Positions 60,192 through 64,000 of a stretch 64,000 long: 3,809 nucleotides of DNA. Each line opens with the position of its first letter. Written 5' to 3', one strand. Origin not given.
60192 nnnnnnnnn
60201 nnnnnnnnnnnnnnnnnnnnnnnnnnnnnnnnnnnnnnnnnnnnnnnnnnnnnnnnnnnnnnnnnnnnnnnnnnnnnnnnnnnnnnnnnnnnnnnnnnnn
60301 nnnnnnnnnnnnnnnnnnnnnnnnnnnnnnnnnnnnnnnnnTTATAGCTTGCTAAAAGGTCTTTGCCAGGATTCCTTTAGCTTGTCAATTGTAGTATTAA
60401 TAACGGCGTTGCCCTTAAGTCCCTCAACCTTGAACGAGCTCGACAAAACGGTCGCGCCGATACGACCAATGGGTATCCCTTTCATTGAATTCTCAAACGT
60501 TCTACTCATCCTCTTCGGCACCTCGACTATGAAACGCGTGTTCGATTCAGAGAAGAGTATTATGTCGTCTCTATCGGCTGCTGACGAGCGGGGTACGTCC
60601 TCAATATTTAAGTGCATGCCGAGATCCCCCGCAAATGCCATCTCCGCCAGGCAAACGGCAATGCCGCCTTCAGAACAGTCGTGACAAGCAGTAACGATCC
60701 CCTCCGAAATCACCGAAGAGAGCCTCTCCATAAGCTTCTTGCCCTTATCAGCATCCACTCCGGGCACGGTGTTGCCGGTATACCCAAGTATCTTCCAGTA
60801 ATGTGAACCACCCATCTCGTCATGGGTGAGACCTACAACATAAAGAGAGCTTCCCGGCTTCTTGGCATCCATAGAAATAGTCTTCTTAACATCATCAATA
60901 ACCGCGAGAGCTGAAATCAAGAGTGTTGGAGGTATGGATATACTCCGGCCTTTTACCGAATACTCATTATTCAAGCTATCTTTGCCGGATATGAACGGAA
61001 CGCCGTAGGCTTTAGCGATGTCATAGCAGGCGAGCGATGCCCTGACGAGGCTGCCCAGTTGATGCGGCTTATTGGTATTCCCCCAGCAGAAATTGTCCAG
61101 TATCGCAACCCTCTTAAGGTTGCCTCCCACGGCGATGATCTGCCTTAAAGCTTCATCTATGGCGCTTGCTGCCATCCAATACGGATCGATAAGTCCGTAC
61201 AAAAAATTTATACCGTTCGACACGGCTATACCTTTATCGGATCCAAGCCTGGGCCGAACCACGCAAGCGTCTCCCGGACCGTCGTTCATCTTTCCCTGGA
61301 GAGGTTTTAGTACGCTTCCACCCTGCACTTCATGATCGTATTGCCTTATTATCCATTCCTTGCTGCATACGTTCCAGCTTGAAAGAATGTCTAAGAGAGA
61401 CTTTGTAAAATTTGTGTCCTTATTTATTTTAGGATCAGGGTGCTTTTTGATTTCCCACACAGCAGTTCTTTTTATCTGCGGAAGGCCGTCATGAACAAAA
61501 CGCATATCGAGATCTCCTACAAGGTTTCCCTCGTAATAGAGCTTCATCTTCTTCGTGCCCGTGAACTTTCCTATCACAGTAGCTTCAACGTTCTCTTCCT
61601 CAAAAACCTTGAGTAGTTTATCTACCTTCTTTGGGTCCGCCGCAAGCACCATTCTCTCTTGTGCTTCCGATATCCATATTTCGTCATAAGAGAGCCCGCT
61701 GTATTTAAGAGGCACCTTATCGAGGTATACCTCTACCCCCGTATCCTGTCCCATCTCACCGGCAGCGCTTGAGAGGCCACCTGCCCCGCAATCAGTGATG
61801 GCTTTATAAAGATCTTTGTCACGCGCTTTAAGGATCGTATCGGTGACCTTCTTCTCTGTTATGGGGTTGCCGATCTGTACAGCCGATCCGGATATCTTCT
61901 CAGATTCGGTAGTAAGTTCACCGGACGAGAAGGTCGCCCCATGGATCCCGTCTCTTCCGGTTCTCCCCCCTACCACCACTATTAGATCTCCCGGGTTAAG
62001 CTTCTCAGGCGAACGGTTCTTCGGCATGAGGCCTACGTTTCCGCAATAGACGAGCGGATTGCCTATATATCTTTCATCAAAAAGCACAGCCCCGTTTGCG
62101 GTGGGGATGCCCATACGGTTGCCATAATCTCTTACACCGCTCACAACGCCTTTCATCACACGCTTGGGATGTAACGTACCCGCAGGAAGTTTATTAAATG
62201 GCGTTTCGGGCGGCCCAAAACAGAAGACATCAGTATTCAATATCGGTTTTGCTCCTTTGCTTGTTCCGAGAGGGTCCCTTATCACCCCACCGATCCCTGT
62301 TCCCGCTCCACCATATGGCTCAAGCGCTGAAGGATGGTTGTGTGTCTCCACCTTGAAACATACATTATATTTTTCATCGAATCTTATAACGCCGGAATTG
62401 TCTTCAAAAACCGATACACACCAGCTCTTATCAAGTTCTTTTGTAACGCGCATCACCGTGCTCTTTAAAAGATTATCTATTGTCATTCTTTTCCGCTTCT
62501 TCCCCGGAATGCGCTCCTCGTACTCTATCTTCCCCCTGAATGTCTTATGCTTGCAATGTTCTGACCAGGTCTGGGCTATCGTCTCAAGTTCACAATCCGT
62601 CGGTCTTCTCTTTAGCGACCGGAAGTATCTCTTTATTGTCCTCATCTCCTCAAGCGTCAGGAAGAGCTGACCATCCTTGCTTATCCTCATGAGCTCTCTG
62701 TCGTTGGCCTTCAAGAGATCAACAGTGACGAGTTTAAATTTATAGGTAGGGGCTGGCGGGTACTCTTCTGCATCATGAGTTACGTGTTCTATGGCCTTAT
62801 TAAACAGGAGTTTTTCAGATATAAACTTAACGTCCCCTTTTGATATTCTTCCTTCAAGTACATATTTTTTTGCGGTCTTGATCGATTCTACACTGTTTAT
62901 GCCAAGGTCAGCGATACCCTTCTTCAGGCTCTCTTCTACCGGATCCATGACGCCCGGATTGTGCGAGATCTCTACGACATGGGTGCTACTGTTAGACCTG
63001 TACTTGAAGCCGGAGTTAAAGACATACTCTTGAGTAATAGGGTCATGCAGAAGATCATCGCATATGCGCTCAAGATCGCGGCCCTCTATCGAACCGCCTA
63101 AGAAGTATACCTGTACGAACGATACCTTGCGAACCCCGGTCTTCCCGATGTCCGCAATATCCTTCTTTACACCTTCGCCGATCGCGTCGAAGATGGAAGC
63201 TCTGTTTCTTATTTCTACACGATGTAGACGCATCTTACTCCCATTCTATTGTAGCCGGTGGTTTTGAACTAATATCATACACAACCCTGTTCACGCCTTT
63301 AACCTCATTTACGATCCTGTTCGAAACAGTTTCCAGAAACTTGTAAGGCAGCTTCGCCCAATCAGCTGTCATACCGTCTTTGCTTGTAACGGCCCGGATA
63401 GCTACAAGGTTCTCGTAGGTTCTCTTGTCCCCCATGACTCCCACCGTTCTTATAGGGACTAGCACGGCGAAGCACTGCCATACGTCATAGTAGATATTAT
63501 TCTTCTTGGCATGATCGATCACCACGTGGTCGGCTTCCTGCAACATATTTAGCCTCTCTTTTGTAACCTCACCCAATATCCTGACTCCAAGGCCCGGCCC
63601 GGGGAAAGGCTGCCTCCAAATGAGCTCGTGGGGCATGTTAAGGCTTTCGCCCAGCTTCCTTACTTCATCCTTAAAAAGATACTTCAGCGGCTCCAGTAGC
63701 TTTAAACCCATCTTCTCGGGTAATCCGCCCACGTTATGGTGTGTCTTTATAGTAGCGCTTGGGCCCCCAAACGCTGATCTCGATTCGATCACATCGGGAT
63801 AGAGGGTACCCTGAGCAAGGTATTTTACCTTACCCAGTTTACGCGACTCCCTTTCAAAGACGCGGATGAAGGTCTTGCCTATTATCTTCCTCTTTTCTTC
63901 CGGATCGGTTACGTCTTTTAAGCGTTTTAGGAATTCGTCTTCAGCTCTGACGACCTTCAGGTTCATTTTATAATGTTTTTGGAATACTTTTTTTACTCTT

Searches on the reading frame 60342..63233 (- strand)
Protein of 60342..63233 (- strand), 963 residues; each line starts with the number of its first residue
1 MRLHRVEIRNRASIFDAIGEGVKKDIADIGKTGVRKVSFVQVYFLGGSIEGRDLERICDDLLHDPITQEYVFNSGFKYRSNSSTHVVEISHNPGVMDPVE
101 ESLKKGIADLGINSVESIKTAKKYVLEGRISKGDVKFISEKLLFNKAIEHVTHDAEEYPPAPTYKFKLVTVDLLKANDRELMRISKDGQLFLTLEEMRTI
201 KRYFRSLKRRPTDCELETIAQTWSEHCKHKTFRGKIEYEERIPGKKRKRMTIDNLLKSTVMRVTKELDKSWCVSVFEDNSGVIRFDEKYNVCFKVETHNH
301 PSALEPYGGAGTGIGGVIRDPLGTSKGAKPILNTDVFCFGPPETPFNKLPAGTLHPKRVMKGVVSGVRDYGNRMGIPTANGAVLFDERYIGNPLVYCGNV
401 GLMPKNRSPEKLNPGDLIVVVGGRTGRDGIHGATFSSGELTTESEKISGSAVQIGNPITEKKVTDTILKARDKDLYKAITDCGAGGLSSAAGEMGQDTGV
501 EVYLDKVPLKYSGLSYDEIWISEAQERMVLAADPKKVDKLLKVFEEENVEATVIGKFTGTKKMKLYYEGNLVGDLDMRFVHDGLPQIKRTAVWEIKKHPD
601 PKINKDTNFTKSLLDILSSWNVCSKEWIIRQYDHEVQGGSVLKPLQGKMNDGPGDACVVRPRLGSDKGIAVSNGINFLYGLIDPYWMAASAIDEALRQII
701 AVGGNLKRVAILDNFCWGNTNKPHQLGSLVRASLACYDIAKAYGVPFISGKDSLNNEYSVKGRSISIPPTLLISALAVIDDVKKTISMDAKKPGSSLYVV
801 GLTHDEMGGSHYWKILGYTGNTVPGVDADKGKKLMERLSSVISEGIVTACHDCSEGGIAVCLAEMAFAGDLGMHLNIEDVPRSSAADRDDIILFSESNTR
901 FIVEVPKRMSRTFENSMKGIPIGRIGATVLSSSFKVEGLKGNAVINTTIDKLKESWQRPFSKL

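Call 63: search_protein_families(library=pfam, proteins=[window:60342-63233:-], max_evalue=0.001)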
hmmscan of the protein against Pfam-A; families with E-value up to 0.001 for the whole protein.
window:60342-63233:- (963 aa): 5 families
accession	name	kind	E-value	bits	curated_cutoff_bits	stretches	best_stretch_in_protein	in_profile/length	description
PF02769.27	AIRS_C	-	1.4e-52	178.4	23.1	2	414-567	2-155/156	AIR synthase related protein, C-terminal domain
PF00586.29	AIRS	-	3e-27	95.7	24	2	278-403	2-112/112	AIR synthase related protein, N-terminal domain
PF18072.6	FGAR-AT_linker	-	5e-19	69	26.6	1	181-230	1-50/50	Formylglycinamide ribonucleotide amidotransferase linker domain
PF02700.19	PurS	-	1.6e-13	51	22.2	2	86-152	3-74/77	Phosphoribosylformylglycinamidine (FGAM) synthase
PF22689.1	FGAR-AT_PurM_N-like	-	6.4e-05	23.2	27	1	624-777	1-159/160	FGAR-AT PurM_N-like domain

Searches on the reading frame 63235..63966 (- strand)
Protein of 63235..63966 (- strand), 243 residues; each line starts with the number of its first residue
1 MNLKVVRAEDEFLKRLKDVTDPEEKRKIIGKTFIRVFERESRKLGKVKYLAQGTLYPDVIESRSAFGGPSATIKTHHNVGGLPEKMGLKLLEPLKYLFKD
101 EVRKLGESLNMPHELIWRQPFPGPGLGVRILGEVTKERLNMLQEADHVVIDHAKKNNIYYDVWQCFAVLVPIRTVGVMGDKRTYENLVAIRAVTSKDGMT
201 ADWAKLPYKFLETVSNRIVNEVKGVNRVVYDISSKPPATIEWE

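Call 64: search_protein_families(library=pfam, proteins=[window:63235-63966:-], max_evalue=0.001)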
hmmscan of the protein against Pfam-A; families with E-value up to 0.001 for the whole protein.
window:63235-63966:- (243 aa): 1 family
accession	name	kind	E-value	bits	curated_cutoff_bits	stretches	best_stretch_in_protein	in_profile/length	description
PF00958.27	GMP_synt_C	-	2.5e-46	156.1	27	1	153-242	3-92/92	GMP synthase C terminal domain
